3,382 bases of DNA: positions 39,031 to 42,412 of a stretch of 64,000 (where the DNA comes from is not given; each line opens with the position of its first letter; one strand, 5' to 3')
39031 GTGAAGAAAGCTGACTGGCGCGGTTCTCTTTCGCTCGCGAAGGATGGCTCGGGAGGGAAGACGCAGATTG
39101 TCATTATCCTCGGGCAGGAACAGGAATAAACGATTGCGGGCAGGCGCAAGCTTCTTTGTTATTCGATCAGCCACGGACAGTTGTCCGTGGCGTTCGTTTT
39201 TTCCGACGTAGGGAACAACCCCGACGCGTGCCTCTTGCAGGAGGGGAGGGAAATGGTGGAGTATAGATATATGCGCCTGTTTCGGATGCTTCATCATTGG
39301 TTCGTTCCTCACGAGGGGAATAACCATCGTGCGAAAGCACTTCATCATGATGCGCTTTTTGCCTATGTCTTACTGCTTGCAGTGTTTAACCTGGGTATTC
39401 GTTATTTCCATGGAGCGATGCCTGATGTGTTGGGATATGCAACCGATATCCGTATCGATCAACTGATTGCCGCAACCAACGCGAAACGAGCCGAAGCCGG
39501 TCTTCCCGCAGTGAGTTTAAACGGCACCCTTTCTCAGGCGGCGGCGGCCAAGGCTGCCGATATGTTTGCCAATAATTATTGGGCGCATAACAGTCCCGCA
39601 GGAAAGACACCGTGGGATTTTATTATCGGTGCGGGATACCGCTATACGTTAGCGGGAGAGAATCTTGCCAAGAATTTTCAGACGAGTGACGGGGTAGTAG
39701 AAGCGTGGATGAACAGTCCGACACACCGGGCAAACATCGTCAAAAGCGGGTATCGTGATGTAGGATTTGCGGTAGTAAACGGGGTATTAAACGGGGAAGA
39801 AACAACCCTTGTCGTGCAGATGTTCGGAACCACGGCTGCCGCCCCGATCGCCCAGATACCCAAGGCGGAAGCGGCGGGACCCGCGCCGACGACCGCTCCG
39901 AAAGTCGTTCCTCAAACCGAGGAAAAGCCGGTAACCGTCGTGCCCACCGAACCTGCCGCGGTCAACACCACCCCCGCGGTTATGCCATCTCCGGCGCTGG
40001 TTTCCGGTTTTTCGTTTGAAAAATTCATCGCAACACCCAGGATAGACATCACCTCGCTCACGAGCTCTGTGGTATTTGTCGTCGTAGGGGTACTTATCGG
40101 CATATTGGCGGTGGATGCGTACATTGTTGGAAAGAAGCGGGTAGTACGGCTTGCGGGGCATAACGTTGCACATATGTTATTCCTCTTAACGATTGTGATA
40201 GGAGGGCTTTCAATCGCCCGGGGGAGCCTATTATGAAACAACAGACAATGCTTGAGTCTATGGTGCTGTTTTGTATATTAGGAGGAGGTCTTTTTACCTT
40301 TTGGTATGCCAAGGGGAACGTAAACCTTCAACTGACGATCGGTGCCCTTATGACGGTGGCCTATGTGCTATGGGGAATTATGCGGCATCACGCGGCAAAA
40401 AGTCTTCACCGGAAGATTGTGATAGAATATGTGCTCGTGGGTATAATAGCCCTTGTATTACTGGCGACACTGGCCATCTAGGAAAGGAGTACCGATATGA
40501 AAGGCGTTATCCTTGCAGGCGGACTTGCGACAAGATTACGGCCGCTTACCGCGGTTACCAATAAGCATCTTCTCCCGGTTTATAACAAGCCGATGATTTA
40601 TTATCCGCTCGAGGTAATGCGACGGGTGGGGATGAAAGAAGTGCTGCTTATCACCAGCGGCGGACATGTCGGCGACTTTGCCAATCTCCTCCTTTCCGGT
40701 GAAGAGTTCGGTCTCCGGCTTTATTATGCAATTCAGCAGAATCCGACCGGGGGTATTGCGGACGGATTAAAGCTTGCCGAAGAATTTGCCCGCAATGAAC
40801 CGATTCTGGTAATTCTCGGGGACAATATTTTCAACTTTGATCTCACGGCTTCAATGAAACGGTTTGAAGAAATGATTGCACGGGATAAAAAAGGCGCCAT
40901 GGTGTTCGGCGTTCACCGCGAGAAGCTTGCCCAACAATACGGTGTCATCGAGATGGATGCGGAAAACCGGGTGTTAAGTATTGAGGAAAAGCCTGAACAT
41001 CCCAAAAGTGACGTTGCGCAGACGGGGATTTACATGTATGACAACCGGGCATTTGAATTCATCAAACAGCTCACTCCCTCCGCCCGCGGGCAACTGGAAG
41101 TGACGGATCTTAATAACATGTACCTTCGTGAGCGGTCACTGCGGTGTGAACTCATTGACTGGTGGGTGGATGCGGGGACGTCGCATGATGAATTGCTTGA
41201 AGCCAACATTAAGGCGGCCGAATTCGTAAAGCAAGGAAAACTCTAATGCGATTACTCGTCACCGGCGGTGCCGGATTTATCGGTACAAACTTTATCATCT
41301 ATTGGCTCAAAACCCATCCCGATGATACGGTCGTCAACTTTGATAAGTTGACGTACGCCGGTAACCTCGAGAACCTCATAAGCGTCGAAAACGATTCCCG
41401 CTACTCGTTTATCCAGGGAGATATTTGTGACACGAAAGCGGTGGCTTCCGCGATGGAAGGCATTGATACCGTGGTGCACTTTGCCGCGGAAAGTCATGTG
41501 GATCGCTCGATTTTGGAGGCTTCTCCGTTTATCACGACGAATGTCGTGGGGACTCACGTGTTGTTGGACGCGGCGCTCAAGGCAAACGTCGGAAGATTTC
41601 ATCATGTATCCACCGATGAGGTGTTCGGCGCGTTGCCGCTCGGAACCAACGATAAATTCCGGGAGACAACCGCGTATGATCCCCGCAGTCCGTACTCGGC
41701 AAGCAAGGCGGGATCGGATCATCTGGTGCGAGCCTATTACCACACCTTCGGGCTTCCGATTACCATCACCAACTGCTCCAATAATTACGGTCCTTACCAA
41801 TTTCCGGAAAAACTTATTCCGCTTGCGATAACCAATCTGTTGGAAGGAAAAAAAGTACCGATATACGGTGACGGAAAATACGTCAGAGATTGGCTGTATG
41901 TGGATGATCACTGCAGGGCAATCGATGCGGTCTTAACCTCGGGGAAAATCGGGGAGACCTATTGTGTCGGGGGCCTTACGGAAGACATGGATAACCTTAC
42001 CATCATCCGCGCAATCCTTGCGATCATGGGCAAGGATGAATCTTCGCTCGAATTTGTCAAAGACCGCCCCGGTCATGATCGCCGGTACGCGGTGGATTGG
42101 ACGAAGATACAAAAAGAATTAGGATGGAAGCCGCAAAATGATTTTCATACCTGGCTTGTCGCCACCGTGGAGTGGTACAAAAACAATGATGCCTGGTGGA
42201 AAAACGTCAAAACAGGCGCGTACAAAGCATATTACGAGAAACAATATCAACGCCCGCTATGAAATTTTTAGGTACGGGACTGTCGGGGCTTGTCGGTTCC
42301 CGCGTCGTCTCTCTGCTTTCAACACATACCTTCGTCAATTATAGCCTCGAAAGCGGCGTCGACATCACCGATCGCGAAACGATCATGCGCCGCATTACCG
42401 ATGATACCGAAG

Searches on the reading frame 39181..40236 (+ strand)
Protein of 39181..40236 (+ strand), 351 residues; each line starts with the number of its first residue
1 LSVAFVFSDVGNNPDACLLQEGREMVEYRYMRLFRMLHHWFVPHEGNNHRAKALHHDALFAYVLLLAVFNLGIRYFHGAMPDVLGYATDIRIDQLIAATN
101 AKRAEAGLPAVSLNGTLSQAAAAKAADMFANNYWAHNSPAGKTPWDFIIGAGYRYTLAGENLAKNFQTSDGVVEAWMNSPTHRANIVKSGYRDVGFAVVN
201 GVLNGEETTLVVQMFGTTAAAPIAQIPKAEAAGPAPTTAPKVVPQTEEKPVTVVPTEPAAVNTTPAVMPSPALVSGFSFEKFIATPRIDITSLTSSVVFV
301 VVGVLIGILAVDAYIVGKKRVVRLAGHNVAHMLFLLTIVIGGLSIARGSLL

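Call 7: search_protein_families(library=pfam, proteins=[window:39181-40236:+], max_evalue=0.001)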
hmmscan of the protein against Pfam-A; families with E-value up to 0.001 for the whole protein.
window:39181-40236:+ (351 aa): 1 family
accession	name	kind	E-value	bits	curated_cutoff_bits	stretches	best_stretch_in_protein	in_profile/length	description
PF00188.32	CAP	-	7.2e-20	72.4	21.1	1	97-205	2-109/117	Cysteine-rich secretory protein family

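Call 77: find_homologous_proteins(query=window:39271-40236:+, max_evalue=1e-10)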
Query window:39271-40236:+ (321 aa): 3224 proteins with E <= 1e-10 among 8000 candidates; the best 120 are listed.
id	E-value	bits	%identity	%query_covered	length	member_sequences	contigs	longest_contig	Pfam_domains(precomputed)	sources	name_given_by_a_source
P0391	9.8e-208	707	100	100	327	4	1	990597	PF00188.33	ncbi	ncbi:MAG: CAP domain-containing protein [Patescibacteria group bacterium]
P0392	2.7e-186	636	89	100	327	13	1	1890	PF00188.33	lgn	-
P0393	2.7e-166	570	80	100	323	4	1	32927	PF00188.33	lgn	-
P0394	2.7e-162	557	78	98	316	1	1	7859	PF00188.33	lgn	-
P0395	6.6e-162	556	78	100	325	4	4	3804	PF00188.33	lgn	-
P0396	5.6e-160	550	74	100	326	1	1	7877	PF00188.33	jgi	-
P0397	1.9e-158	545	75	100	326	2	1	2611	PF00188.33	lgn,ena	-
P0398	6.8e-158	543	76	100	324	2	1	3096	PF00188.33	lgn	-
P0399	9.1e-157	539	75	100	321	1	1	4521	PF00188.33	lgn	-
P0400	1.2e-156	539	75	100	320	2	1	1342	PF00188.33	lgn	-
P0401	3.7e-156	537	75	98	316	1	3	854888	PF00188.33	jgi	-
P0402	5.5e-156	537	75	100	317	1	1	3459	PF00188.33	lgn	-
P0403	6.1e-155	533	74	100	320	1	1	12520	PF00188.33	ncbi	-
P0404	7.9e-155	533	74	100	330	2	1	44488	PF00188.33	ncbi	-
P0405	1.1e-154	532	76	100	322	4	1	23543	PF00188.33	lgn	-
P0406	1.7e-154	532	73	100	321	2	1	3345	PF00188.33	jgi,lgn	-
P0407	1.7e-153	528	74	100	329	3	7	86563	PF00188.33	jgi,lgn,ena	-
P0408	4.6e-153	527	73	100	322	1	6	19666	PF00188.33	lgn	-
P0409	1.3e-152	526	73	100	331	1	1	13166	PF00188.33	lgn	-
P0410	8.9e-152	523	75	100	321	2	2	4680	PF00188.33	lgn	-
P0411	1.9e-151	522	71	100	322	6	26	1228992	PF00188.33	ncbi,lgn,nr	ncbi:hypothetical protein KJZ67_05120 [Patescibacteria group bacterium]|nr:hypothetical protein [Pat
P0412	2.0e-151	522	75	100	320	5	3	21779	PF00188.33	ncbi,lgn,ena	ncbi:MAG: CAP domain-containing protein [Patescibacteria group bacterium]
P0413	4.1e-151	521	73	100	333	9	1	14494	PF00188.33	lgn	-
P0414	1.4e-150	519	71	100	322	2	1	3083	PF00188.33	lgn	-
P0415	2.3e-150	518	74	100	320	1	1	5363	PF00188.33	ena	-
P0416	4.4e-150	517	72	100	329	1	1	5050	PF00188.33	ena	-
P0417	8.3e-149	513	74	100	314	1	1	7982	PF00188.33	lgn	-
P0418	9.1e-148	510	73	100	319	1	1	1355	PF00188.33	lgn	-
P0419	5.9e-147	507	71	100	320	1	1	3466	PF00188.33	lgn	-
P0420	2.3e-146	505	70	100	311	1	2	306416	PF00188.33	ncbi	-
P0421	3.7e-146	504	70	100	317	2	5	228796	PF00188.33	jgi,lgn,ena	jgi:hypothetical protein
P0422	5.9e-146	504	71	100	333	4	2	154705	PF00188.33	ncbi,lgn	-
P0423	6.0e-146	504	72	100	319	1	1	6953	PF00188.33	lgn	-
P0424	1.4e-145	502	72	100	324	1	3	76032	PF00188.33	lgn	-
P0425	2.5e-144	498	69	100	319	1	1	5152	PF00188.33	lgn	-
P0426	1.5e-143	496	69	100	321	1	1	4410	PF00188.33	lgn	-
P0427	6.0e-143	494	71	100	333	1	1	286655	PF00188.33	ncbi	-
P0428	1.1e-142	493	70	100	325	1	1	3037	PF00188.33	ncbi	-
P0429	4.8e-142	491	73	100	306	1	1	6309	PF00188.33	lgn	-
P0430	1.6e-138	479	67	100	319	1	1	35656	PF00188.33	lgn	-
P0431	6.3e-137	474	66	100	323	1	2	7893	PF00188.33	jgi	jgi:hypothetical protein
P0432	2.7e-136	472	66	100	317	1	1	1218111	PF00188.33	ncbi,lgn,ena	-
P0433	2.8e-136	472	66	100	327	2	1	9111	PF00188.33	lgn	-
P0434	3.2e-136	472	70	100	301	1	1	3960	PF00188.33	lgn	-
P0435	2.8e-134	465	66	100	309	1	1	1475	PF00188.33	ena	-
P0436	7.6e-134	464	70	98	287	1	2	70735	PF00188.33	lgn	-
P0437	5.4e-133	461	64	100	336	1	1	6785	PF00188.33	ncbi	-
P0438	2.3e-132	459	66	100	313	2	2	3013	PF00188.33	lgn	-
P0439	2.1e-131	456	64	100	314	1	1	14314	PF00188.33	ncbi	-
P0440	3.2e-130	452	62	100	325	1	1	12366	PF00188.33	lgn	-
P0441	6.9e-130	451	65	100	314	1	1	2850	PF00188.33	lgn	-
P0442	3.2e-129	449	64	100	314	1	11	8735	PF00188.33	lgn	-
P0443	8.4e-129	447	64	100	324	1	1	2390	PF00188.33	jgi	-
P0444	4.8e-128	445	60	100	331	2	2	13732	PF00188.33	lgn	-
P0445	9.3e-128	444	62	100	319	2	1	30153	PF00188.33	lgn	-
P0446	1.6e-127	443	64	100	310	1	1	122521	PF00188.33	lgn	-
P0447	5.6e-127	441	61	100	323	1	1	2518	PF00188.33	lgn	-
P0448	6.1e-127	441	62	100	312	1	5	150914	PF00188.33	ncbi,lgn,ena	-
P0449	4.5e-126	438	58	100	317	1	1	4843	PF00188.33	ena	-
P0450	8.0e-126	438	61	100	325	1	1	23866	PF00188.33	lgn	-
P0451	1.4e-125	437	63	100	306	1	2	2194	PF00188.33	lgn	-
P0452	2.7e-125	436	59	100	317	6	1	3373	PF00188.33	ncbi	-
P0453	4.4e-125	435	62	100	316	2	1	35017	PF00188.33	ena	-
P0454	5.9e-125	435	60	100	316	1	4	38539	PF00188.33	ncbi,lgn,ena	-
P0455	3.4e-124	432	63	100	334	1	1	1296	PF00188.33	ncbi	-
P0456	1.1e-123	431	61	100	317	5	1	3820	PF00188.33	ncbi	-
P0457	1.7e-123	430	57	100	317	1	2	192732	PF00188.33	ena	-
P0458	1.7e-123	430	62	100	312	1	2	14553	PF00188.33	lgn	-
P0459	5.3e-123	428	59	100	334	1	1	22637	PF00188.33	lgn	-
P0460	1.2e-122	427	63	100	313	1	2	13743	PF00188.33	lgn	-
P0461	2.5e-122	426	61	100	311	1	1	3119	PF00188.33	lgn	-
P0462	1.2e-121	424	63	100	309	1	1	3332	PF00188.33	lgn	-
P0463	1.8e-121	423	64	100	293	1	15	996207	PF00188.33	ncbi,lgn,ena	ncbi:MAG: CAP domain-containing protein [Patescibacteria group bacterium]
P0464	8.6e-121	421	60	100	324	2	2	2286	PF00188.33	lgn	-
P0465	9.4e-121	421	61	100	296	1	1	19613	PF00188.33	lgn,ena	-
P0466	9.4e-121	421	63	100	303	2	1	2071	PF00188.33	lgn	-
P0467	1.6e-120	420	62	100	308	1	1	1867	PF00188.33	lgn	-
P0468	3.0e-120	419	61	100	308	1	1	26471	PF00188.33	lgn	-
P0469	1.2e-118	414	61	100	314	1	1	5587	PF00188.33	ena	-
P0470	1.3e-118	414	63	100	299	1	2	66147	PF00188.33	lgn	-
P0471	5.5e-118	412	67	88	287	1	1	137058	PF00188.33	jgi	-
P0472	7.4e-118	411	61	100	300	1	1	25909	PF00188.33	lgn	-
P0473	2.4e-117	410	62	100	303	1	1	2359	PF00188.33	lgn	-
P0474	1.6e-115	404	58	100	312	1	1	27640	PF00188.33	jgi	jgi:hypothetical protein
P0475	5.2e-115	402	59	100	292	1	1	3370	PF00188.33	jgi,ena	-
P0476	3.4e-114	399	59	100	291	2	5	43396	PF00188.33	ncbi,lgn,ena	-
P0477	1.1e-112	394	61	100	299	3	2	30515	PF00188.33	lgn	-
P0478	1.4e-111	391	59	100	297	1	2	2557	PF00188.33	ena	-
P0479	2.6e-111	390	58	100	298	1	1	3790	PF00188.33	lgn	-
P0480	3.7e-111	389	57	100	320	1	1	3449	PF00188.33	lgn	-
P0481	4.1e-111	389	56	99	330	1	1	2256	PF00188.33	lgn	-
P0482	4.3e-111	389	58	100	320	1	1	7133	PF00188.33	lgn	-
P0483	8.2e-111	388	57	98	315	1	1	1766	PF00188.33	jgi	jgi:hypothetical protein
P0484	9.2e-111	388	59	100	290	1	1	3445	PF00188.33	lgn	-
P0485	1.2e-110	388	56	99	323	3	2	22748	PF00188.33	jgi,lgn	-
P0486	1.9e-110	387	57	100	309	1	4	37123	PF00188.33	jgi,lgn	-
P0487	8.8e-110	385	57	100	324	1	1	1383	PF00188.33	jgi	jgi:hypothetical protein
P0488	1.1e-109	385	56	99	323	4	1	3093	PF00188.33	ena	-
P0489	1.3e-108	381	58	100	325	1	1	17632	PF00188.33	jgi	jgi:hypothetical protein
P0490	1.8e-108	381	55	99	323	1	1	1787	PF00188.33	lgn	-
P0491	1.9e-108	381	58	100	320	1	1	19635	PF00188.33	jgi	jgi:hypothetical protein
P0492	2.0e-108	380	57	100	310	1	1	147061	PF00188.33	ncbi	-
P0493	2.1e-108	380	56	99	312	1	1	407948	PF00188.33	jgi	jgi:hypothetical protein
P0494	2.1e-108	380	55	99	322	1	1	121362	PF00188.33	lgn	-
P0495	3.1e-108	380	58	100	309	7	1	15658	PF00188.33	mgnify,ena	mgnify:FL=1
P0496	3.3e-108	380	57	100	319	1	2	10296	PF00188.33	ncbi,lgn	-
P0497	3.3e-108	380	57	100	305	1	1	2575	PF00188.33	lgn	-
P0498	3.4e-108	380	56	98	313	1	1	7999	PF00188.33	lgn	-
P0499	5.3e-108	379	56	100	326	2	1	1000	PF00188.33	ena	-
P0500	5.8e-108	379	56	98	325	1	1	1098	PF00188.33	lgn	-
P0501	6.7e-108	379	56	99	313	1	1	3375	PF00188.33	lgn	-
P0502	9.6e-108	378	58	100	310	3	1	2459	PF00188.33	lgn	-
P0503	1.4e-107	378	57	100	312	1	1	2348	PF00188.33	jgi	-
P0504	1.9e-107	377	56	100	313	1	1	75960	PF00188.33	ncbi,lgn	-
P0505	2.0e-107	377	55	100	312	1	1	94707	PF00188.33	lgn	-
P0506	2.9e-107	377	57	98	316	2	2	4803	PF00188.33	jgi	jgi:hypothetical protein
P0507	5.9e-107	376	53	98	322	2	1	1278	PF00188.33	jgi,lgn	-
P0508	6.3e-107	376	55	98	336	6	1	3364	PF00188.33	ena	-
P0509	6.9e-107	375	56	98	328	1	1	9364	PF00188.33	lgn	-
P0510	7.1e-107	375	59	100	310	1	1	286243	PF00188.33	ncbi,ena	-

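Call 78: find_encoding_contigs(protein=P0432, flank=10000, max_places=1)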
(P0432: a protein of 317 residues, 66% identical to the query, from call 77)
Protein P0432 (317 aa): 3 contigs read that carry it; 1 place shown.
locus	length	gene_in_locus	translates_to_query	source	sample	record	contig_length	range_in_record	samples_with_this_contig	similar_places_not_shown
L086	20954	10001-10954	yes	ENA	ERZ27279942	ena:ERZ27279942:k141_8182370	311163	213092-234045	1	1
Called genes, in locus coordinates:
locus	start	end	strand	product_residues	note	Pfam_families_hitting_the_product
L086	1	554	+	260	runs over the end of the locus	PF00005:ABC_tran, PF13304:AAA_21 (faint)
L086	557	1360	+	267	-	PF00950:ABC-3, PF01032:FecCD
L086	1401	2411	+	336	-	PF03462:PCRF, PF00472:RF-1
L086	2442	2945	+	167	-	-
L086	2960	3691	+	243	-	PF00005:ABC_tran, PF13191:AAA_16 (weak), PF13304:AAA_21 (faint)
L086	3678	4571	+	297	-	PF18075:FtsX_ECD, PF02687:FtsX (weak)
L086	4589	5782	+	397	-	PF13529:Peptidase_C39_2 (weak)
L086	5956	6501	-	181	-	-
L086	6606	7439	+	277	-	-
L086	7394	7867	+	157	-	PF04892:VanZ-LLP1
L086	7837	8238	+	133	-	PF02367:TsaE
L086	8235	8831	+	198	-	PF01300:Sua5_yciO_yrdC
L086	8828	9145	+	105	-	PF00814:TsaD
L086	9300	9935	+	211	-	PF27226:AF_1845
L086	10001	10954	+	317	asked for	PF00188:CAP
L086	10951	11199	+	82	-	PF18900:DUF5656 (weak)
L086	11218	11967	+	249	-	PF00483:NTP_transferase, PF12804:NTP_transf_3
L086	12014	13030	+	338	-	PF01073:3Beta_HSD, PF01370:Epimerase, PF02719:Polysacc_synt_2, PF04321:RmlD_sub_bind, PF07993:NAD_binding_4, PF13460:NAD_binding_10, PF16363:GDP_Man_Dehyd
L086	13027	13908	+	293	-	PF01370:Epimerase, PF04321:RmlD_sub_bind, PF16363:GDP_Man_Dehyd (weak)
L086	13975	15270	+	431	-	PF03721:UDPG_MGDP_dh_N, PF00984:UDPG_MGDP_dh, PF03720:UDPG_MGDP_dh_C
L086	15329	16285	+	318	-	PF01073:3Beta_HSD (faint), PF01370:Epimerase, PF02719:Polysacc_synt_2, PF04321:RmlD_sub_bind, PF16363:GDP_Man_Dehyd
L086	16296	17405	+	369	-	PF00535:Glycos_transf_2, PF04138:GtrA_DPMS_TM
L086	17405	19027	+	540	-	PF13231:PMT_2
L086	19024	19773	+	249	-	PF00535:Glycos_transf_2, PF10111:Glyco_tranf_2_2 (weak), PF13641:Glyco_tranf_2_3 (weak)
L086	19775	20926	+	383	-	PF26314:MptA_B_family, PF09594:GT87 (weak)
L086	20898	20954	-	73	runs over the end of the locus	PF04193:PQ-loop (weak)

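Call 79: find_encoding_contigs(protein=P0411, flank=10000, max_places=1)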
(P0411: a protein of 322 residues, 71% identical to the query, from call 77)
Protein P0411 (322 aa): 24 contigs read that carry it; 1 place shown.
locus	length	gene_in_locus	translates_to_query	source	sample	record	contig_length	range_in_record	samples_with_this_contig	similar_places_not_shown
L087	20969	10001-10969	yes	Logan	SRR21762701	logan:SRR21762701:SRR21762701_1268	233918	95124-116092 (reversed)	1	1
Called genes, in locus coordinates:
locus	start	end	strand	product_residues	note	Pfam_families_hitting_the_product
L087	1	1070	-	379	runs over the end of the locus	PF07907:YibE_F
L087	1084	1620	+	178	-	PF01475:FUR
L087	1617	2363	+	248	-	PF02535:Zip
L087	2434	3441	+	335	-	PF03462:PCRF, PF00472:RF-1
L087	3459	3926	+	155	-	-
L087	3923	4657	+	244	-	PF00005:ABC_tran, PF13304:AAA_21 (faint)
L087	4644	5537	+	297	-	PF18075:FtsX_ECD, PF02687:FtsX (weak)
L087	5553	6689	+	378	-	PF01551:Peptidase_M23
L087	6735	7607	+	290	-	-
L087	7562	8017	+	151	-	PF04892:VanZ-LLP1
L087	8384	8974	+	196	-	PF01300:Sua5_yciO_yrdC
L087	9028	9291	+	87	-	PF00814:TsaD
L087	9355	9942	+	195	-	PF27226:AF_1845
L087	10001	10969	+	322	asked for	PF00188:CAP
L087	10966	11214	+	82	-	PF18900:DUF5656 (weak)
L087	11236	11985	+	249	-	PF00483:NTP_transferase, PF12804:NTP_transf_3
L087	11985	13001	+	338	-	PF01073:3Beta_HSD, PF01370:Epimerase, PF02719:Polysacc_synt_2, PF04321:RmlD_sub_bind, PF07993:NAD_binding_4, PF13460:NAD_binding_10, PF16363:GDP_Man_Dehyd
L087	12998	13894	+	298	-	PF01370:Epimerase, PF04321:RmlD_sub_bind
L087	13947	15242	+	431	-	PF03446:NAD_binding_2 (faint), PF03721:UDPG_MGDP_dh_N, PF00984:UDPG_MGDP_dh, PF03720:UDPG_MGDP_dh_C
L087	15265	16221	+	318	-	PF01073:3Beta_HSD (weak), PF01370:Epimerase, PF02719:Polysacc_synt_2, PF04321:RmlD_sub_bind, PF16363:GDP_Man_Dehyd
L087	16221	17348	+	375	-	PF00535:Glycos_transf_2, PF04138:GtrA_DPMS_TM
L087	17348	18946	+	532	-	PF13231:PMT_2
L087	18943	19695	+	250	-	PF00535:Glycos_transf_2, PF10111:Glyco_tranf_2_2 (weak)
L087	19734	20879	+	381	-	PF26314:MptA_B_family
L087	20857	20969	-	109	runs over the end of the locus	PF03083:MtN3_slv, PF04193:PQ-loop (weak)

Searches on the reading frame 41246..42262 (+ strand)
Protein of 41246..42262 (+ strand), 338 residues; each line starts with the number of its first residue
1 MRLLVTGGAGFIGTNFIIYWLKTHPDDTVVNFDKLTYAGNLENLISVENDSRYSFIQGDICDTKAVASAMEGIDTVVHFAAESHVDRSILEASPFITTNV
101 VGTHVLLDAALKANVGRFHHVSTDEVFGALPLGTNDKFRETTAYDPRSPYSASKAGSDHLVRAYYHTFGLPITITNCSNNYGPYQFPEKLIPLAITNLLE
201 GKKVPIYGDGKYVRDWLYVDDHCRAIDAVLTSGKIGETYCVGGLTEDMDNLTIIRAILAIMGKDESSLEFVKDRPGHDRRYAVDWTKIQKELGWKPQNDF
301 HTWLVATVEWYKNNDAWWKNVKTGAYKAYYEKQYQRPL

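Call 7: search_protein_families(library=pfam, proteins=[window:41246-42262:+], max_evalue=0.001)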
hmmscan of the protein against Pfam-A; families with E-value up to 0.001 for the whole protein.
window:41246-42262:+ (338 aa): 7 families
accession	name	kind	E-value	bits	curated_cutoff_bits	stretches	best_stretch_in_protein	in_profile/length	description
PF16363.11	GDP_Man_Dehyd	-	1.9e-81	274.6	27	1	4-302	1-327/332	GDP-mannose 4,6 dehydratase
PF01370.27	Epimerase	-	1.1e-62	212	20.9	1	4-242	2-240/240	NAD dependent epimerase/dehydratase family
PF01073.25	3Beta_HSD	-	1.4e-21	77.2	22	1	4-221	1-220/280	3-beta hydroxysteroid dehydrogenase/isomerase family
PF02719.21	Polysacc_synt_2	-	6.6e-16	58.8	20.2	1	3-126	1-131/293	Polysaccharide biosynthesis protein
PF07993.18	NAD_binding_4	-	3.9e-14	52.9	20.1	1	5-179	1-206/258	Male sterility protein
PF04321.23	RmlD_sub_bind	-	5.1e-11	42.6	27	1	1-165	1-140/287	RmlD substrate binding domain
PF13460.12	NAD_binding_10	-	9.7e-08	32.5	27.2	1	42-162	30-132/184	NAD(P)H-binding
